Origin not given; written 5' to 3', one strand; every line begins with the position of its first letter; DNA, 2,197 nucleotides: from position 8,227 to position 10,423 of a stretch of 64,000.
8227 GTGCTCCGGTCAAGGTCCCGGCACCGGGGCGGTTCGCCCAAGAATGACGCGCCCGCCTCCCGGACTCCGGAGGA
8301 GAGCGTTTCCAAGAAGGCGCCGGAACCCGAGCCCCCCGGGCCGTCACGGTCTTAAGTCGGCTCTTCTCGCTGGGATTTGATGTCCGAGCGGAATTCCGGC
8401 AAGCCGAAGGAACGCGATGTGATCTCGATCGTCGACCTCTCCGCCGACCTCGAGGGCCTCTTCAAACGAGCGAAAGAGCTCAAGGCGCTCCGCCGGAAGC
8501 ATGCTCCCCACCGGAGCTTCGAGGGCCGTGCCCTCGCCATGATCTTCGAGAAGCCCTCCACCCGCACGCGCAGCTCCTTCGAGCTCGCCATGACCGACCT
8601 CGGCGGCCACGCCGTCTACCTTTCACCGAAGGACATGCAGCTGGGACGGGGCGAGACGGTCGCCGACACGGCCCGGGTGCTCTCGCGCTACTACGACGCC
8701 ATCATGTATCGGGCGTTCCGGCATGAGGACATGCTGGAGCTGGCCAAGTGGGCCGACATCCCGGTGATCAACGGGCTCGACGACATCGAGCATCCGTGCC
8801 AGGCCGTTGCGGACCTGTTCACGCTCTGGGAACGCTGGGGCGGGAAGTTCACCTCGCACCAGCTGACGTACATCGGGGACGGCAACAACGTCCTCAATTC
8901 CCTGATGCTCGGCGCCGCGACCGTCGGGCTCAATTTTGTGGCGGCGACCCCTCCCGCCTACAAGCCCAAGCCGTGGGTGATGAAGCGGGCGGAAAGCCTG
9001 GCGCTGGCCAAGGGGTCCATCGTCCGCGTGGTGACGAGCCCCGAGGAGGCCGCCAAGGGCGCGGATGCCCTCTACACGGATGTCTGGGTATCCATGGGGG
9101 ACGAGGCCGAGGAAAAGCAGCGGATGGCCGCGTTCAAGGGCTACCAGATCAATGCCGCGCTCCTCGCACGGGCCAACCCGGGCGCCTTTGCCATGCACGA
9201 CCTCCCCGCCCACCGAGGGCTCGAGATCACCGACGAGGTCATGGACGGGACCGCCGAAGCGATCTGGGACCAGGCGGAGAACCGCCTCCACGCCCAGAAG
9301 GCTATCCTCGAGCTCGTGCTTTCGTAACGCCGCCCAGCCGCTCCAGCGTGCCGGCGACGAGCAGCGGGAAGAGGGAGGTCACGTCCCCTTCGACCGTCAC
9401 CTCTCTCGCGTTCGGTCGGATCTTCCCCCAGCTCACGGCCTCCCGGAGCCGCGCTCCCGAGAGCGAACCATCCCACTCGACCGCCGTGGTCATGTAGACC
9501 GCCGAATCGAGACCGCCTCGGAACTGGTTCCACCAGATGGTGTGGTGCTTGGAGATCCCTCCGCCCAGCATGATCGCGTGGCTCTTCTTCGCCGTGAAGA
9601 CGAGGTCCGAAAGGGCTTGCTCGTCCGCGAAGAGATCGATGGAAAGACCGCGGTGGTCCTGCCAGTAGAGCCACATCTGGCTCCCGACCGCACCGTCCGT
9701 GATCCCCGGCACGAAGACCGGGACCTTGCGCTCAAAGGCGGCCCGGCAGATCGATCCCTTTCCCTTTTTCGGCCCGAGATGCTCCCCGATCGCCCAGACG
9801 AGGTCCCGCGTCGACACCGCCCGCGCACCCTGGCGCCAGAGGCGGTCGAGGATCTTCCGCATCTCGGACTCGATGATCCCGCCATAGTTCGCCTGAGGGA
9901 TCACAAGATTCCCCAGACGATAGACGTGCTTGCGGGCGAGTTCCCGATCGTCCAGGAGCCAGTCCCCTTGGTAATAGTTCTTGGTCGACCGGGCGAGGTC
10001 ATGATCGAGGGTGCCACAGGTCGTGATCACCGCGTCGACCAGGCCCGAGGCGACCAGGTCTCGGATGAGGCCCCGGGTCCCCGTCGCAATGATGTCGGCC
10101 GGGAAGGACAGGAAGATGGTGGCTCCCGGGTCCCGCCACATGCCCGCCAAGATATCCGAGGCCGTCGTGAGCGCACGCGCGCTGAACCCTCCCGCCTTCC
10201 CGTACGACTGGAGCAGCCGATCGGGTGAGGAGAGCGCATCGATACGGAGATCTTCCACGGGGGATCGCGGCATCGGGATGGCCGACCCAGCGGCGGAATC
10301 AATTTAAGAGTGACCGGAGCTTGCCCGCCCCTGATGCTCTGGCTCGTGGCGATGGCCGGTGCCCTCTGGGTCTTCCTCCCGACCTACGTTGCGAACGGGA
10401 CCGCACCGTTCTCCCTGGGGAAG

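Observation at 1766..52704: One Cys-pair Ig-like stalk module (~86 aa, at least 17 copies) shared by four giant C-terminally anchored surface proteins with unrelated heads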

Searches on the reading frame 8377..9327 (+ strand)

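Call 18: search_protein_families(library=pfam, proteins=[window:8377-9327:+], max_evalue=0.00001)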
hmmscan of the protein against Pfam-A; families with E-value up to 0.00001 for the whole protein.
window:8377-9327:+ (316 aa): 2 families
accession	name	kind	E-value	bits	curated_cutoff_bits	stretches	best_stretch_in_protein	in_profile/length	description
PF00185.30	OTCace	-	8e-54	182.4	29.4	1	162-313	4-156/157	Aspartate/ornithine carbamoyltransferase, Asp/Orn binding domain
PF02729.26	OTCace_N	-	9.1e-50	169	29.9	1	13-152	1-148/148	Aspartate/ornithine carbamoyltransferase, carbamoyl-P binding domain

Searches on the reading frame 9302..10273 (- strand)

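Call 18: search_protein_families(library=pfam, proteins=[window:9302-10273:-], max_evalue=0.00001)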
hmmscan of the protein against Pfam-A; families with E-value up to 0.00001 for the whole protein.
window:9302-10273:- (323 aa): 1 family
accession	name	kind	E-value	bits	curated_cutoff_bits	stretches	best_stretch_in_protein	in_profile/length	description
PF01916.23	DS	-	1.5e-98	330.1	27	1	20-308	2-287/288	Deoxyhypusine synthase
